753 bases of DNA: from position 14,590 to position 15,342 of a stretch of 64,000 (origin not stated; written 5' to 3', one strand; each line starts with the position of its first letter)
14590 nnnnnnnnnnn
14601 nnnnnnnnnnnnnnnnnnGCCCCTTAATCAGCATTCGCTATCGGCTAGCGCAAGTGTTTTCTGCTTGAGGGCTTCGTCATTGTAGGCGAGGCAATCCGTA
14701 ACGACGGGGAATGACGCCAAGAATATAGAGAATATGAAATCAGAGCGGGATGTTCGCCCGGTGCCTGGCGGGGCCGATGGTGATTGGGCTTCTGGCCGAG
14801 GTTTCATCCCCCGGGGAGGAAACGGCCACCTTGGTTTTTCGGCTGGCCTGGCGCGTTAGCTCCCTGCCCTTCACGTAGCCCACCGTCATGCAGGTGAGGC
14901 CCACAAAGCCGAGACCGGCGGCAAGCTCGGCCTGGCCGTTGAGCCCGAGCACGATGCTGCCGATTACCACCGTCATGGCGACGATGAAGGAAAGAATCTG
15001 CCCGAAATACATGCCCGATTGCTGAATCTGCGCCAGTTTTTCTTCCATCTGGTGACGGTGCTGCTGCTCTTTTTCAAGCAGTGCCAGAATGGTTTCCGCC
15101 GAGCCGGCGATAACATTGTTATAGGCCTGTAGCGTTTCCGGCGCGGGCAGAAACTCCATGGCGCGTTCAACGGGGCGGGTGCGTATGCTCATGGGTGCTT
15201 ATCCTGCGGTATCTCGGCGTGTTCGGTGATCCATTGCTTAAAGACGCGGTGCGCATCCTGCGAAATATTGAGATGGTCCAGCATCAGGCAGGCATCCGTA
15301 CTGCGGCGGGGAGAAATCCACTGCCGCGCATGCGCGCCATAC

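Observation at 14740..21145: Lineage-specific gene string: 1458-aa hyper-acidic ORFan + DUF2336-like + 72-aa protein + DUF2335-like membrane protein (best candidate for an undescribed system)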

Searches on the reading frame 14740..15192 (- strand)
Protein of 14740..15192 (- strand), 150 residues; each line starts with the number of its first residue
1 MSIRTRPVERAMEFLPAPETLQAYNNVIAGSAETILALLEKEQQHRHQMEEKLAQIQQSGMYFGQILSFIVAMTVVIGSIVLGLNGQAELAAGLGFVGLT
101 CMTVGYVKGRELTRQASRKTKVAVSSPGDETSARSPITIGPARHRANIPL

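Call 7: search_protein_families(library=pfam, proteins=[window:14740-15192:-], max_evalue=1)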
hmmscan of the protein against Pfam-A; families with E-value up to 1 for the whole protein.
window:14740-15192:- (150 aa): 3 families
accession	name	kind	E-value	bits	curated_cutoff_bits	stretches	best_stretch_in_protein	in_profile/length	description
PF10097.14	DUF2335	-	6.7e-14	52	25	1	16-59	1-44/50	Predicted membrane protein (DUF2335)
PF20040.4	DUF6442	-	0.034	14.8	25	1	38-101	6-67/102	Family of unknown function (DUF6442)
PF24008.1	DUF7322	-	0.21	11.6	27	1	74-108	24-58/61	Domain of unknown function (DUF7322)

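Call 8: search_protein_families(library=ncbifam, proteins=[window:14740-15192:-], max_evalue=1)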
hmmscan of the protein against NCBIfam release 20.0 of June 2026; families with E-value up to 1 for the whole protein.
window:14740-15192:- (150 aa): 0 families

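Call 26: search_protein_families(library=phrogs, proteins=[window:14740-15192:-], max_evalue=0.1)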
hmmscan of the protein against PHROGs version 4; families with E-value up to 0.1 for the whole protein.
window:14740-15192:- (150 aa): 1 family
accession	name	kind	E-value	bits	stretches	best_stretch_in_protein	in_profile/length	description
phrog_3996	-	moron, auxiliary metabolic gene and host takeover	2.6e-24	86.6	1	15-119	41-145/152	membrane protein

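Call 30: find_related_loci(query=window:14740-15192:-, collection=viral_contigs, flank=10000)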
Query window:14740-15192:- (150 aa) in viral_contigs; peptide patterns used: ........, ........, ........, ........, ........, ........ (x = any residue, [..] = any of these).
13 stretches matched a pattern, but none encodes a relative of the query by tblastn (E <= 1e-3).

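Call 33: search_dna_similar(query=window:14740-15192:-, collection=phages, mode=protein, max_evalue=0.001)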
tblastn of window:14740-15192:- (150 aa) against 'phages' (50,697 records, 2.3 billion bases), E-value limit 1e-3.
Records with a match: 12; places in all: 12; records where one place covers at least 80% of the query: 2.
Best place of each record, by identity: <60% 12.
By first word of the organism name: Streptococcus 5; Escherichia 2; Pseudomonas 2; Lactococcus 1; Klebsiella 1; Bacteriophage 1.
By host as written in the record: Pseudomonas aeruginosa 2; Escherichia coli 1; Escherichia coli YO1 1; Lactococcus cremoris DGCC6073 1; Klebsiella pneumoniae KP26 1; - 1; Streptococcus pseudopneumoniae IS7493 1; Streptococcus pseudopneumoniae CCUG_62647 1; and 3 more.
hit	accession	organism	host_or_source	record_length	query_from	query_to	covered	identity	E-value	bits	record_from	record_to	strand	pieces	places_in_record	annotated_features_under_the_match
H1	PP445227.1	Escherichia phage EC.W1-9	Escherichia coli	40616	15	135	81%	30.6%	3e-4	45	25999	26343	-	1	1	hypothetical protein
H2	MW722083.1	Escherichia phage vB_EcoP_ZX5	Escherichia coli YO1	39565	15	135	81%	30.6%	6e-4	44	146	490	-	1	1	hypothetical protein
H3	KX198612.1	Pseudomonas phage MD8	Pseudomonas aeruginosa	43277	15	126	75%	31.9%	2e-10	63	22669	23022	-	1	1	putative membrane protein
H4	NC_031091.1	Pseudomonas phage MD8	Pseudomonas aeruginosa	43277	15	126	75%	31.9%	2e-10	63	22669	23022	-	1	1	membrane protein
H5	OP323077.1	Lactococcus phage D6890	Lactococcus cremoris DGCC6073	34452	5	82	52%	41.0%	7e-9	59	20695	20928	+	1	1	hypothetical protein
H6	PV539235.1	Klebsiella phage vB_Kpn_RAH1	Klebsiella pneumoniae KP26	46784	15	110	64%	30.3%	2e-5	49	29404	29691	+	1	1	hypothetical protein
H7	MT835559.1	Bacteriophage sp.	human fecal samples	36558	15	110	64%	28.1%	2e-6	52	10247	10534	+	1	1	record has no annotation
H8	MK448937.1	Streptococcus phage Javan436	Streptococcus pseudopneumoniae IS7493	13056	15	82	45%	33.8%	4e-5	48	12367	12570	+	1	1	hypothetical protein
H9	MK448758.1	Streptococcus phage Javan433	Streptococcus pseudopneumoniae ...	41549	15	82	45%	33.8%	4e-5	48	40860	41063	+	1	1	hypothetical protein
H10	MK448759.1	Streptococcus phage Javan439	Streptococcus pseudopneumoniae SRR387783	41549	15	82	45%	33.8%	4e-5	48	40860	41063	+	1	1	hypothetical protein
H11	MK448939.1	Streptococcus phage Javan440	Streptococcus pseudopneumoniae SRR387784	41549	15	82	45%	33.8%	4e-5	48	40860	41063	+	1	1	hypothetical protein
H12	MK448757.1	Streptococcus phage Javan427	Streptococcus pseudopneumoniae 5247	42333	15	82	45%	33.8%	4e-5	48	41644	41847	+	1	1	hypothetical protein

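Call 59: get_annotated_region(hit=H4, flank=4000)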
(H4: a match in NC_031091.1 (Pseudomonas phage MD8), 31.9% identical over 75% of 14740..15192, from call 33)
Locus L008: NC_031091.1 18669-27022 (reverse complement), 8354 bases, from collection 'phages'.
description: Pseudomonas phage MD8, complete genome.
organism: Pseudomonas phage MD8 (NCBI taxid 1868596)
taxonomy: Viruses; Duplodnaviria; Heunggongvirae; Uroviricota; Caudoviricetes
host: Pseudomonas aeruginosa; source: -; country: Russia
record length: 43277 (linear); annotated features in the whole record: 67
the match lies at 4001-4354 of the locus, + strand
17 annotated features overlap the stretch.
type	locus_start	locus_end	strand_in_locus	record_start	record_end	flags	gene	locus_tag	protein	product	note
CDS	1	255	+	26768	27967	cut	-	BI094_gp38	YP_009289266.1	hypothetical protein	-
CDS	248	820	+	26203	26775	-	-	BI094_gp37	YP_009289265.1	hypothetical protein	-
CDS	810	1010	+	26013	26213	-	-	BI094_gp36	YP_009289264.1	hypothetical protein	-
CDS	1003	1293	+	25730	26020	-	-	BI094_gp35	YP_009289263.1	Lar-like restriction alleviation protein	-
CDS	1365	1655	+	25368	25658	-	-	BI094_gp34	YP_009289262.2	hypothetical protein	-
CDS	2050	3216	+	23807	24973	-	-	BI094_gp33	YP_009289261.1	integrase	-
CDS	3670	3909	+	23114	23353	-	-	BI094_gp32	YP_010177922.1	hypothetical protein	-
CDS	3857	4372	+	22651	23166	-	-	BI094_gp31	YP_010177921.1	membrane protein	-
CDS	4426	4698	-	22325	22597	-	-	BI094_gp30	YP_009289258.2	hypothetical protein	-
CDS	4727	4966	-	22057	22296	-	-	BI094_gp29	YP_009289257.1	hypothetical protein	-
CDS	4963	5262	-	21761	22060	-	-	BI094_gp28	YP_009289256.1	tail fiber protein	-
CDS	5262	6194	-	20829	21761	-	-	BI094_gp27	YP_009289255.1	tail fiber protein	-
CDS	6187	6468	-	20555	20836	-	-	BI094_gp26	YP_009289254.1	hypothetical protein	-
CDS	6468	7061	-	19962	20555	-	-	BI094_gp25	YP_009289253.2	hypothetical protein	-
CDS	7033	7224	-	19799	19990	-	-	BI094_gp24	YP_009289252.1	hypothetical protein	-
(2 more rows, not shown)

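Call 60: get_annotated_region(hit=H5, flank=3000)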
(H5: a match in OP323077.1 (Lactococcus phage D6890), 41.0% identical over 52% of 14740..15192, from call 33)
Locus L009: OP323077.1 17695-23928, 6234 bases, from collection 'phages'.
description: Lactococcus phage D6890, complete genome.
organism: Lactococcus phage D6890 (NCBI taxid 2979363)
taxonomy: Viruses; Duplodnaviria; Heunggongvirae; Uroviricota; Caudoviricetes
host: Lactococcus cremoris DGCC6073; source: whey; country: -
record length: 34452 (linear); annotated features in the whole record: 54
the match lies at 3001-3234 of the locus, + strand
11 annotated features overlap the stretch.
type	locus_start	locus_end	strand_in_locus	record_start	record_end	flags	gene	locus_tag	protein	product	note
CDS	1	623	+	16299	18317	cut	-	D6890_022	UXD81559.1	hypothetical protein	baseplate/receptor binding protein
CDS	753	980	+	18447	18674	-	-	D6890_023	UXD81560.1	hemolysin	hemolysin XhlA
CDS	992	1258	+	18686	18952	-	-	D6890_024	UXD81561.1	holin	-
CDS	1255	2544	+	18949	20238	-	-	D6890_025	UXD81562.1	N-acetylmuramoyl-L-alanine amidase sle1 precursor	-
CDS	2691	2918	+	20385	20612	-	-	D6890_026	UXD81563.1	hypothetical protein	-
CDS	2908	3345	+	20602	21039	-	-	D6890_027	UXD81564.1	hypothetical protein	-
tRNA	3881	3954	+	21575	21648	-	-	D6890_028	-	tRNA-Met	-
CDS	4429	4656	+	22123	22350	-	-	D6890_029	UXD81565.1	hypothetical protein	-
CDS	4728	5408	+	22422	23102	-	-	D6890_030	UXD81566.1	ORF6C domain protein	-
CDS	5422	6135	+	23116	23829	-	-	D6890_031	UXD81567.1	ORF6C domain protein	-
CDS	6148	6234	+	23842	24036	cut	-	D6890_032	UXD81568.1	hypothetical protein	-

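Call 61: search_protein_families(library=padloc, proteins=[window:14740-15192:-, L008:3670-3909:+, L008:3857-4372:+, L009:2691-2918:+, L009:2908-3345:+], max_evalue=0.1)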
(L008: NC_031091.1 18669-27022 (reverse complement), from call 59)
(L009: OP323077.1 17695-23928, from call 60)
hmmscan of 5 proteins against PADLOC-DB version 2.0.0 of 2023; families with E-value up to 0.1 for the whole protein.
window:14740-15192:- (150 aa): 0 families

L008:3670-3909:+ (79 aa): 0 families

L008:3857-4372:+ (171 aa): 0 families

L009:2691-2918:+ (75 aa): 0 families

L009:2908-3345:+ (145 aa): 0 families

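Call 78: get_annotated_region(hit=H6, flank=2500)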
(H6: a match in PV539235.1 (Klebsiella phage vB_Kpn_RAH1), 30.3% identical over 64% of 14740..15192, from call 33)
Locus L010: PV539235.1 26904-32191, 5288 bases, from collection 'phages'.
description: Klebsiella phage vB_Kpn_RAH1, complete genome.
organism: Klebsiella phage vB_Kpn_RAH1 (NCBI taxid 3416985)
taxonomy: Viruses
host: Klebsiella pneumoniae KP26; source: -; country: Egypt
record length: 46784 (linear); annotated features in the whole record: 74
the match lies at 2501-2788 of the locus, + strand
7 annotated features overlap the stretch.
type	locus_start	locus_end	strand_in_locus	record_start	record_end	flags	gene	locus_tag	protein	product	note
CDS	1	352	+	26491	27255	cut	-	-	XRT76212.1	major tail subunit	ORF54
CDS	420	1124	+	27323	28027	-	-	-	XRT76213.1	hypothetical protein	ORF55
CDS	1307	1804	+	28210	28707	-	-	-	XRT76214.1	antirepressor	ORF56; ACLAME 377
CDS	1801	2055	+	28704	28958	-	-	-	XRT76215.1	hypothetical protein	ORF57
CDS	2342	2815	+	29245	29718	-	-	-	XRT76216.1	hypothetical protein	ORF58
CDS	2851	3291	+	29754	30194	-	-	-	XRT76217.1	hypothetical protein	ORF59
CDS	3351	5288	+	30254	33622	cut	-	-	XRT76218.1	tail length tape-measure protein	ORF60; 1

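Call 79: get_annotated_region(hit=H1, flank=2500)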
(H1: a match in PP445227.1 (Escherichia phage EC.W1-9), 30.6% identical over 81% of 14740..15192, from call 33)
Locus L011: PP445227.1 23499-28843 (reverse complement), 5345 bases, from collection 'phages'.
description: Escherichia phage EC.W1-9, complete genome.
organism: Escherichia phage EC.W1-9 (NCBI taxid 3021017)
taxonomy: Viruses; Duplodnaviria; Heunggongvirae; Uroviricota; Caudoviricetes
host: Escherichia coli; source: sewage water; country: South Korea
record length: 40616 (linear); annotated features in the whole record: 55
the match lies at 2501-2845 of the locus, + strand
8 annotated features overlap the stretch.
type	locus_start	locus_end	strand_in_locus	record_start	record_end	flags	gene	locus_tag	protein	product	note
CDS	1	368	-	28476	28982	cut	-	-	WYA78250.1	hypothetical protein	-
CDS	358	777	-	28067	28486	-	-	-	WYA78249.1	hypothetical protein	-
CDS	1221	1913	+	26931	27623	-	-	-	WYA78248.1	hypothetical protein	-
CDS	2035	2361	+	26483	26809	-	-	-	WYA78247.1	hypothetical protein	-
CDS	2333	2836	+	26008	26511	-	-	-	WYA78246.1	hypothetical protein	-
CDS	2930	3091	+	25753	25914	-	-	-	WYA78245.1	hypothetical protein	-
CDS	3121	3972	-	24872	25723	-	-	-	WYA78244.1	hypothetical protein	-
CDS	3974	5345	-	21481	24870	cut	-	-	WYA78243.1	hypothetical protein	-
